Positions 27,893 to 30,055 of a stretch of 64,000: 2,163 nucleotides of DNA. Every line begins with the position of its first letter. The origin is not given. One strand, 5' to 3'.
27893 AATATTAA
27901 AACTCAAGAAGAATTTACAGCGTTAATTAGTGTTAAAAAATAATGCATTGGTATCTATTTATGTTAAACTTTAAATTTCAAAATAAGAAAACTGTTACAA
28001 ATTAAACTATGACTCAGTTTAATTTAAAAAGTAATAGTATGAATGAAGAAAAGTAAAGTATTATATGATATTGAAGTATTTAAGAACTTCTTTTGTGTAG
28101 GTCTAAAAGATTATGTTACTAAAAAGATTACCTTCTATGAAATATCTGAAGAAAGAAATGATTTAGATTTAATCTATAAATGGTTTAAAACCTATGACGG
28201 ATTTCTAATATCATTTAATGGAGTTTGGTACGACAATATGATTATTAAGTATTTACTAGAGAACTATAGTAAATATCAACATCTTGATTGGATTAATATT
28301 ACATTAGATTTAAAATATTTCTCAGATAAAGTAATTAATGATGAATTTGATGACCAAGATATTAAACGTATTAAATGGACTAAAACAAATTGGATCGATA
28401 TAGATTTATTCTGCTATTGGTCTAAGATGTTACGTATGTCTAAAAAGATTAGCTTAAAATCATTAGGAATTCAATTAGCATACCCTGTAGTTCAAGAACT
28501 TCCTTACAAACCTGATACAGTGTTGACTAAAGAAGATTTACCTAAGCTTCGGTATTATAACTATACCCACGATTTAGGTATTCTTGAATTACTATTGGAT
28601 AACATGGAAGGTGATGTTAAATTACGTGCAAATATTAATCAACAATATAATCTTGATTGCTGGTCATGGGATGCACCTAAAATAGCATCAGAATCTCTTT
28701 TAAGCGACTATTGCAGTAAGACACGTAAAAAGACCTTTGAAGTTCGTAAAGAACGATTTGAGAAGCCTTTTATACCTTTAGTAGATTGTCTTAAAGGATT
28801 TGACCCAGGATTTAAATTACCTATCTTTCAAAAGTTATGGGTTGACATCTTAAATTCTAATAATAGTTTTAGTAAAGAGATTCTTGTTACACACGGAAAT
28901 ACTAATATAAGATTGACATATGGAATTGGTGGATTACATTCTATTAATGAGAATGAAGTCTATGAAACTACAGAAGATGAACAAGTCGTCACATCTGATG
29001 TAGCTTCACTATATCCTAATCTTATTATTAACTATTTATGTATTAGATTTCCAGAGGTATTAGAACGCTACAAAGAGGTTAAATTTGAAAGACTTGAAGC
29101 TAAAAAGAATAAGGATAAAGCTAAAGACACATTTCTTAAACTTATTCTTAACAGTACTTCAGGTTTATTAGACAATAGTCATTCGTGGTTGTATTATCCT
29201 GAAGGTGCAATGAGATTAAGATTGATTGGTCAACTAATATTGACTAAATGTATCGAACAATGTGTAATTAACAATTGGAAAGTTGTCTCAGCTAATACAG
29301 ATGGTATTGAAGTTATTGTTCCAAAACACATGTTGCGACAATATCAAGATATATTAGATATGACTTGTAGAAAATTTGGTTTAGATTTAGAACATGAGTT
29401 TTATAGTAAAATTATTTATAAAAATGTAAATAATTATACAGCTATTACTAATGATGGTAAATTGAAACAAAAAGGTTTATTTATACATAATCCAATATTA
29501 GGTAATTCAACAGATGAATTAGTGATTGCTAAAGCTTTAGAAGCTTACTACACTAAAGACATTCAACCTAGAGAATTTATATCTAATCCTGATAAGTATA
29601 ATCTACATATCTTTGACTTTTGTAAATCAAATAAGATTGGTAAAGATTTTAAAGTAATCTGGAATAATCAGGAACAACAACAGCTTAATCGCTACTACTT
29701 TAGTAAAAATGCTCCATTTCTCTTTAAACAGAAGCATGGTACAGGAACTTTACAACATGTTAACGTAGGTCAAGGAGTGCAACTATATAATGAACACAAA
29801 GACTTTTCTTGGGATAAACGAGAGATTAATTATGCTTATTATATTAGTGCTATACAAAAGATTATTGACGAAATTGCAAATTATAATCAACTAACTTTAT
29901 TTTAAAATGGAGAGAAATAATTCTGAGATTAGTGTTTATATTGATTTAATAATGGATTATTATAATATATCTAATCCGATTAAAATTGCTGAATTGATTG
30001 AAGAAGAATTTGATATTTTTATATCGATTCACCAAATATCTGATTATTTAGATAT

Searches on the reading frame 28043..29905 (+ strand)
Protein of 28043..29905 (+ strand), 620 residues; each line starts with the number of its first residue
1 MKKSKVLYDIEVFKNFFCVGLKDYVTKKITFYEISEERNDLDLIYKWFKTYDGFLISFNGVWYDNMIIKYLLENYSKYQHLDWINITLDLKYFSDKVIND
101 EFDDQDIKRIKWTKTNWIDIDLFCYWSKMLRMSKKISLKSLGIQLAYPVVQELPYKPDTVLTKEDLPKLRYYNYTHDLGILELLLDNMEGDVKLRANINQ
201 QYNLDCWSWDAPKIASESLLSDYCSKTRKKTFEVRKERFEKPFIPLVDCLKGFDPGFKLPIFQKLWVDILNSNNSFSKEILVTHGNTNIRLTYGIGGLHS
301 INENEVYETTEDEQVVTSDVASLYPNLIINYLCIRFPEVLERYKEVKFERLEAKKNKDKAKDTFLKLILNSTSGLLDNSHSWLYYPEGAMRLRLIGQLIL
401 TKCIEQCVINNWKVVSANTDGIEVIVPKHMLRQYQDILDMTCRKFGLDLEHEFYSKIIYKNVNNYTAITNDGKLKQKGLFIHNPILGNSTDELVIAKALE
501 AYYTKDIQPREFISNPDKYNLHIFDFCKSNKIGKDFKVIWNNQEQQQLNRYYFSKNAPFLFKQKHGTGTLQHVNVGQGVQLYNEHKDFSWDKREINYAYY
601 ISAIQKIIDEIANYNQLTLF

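Call 8: search_protein_families(library=phrogs, proteins=[window:28043-29905:+])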
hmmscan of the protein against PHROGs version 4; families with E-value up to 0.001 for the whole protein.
window:28043-29905:+ (620 aa): 2 families
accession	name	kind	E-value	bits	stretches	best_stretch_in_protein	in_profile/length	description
phrog_1252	-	DNA, RNA and nucleotide metabolism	6.1e-111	373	1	2-615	51-655/663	DNA polymerase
phrog_18505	-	DNA, RNA and nucleotide metabolism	2.5e-22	80.6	1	341-583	18-260/349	DNA polymerase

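Call 9: search_protein_families(library=pfam, proteins=[window:28043-29905:+])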
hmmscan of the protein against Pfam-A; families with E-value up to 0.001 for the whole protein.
window:28043-29905:+ (620 aa): 0 families
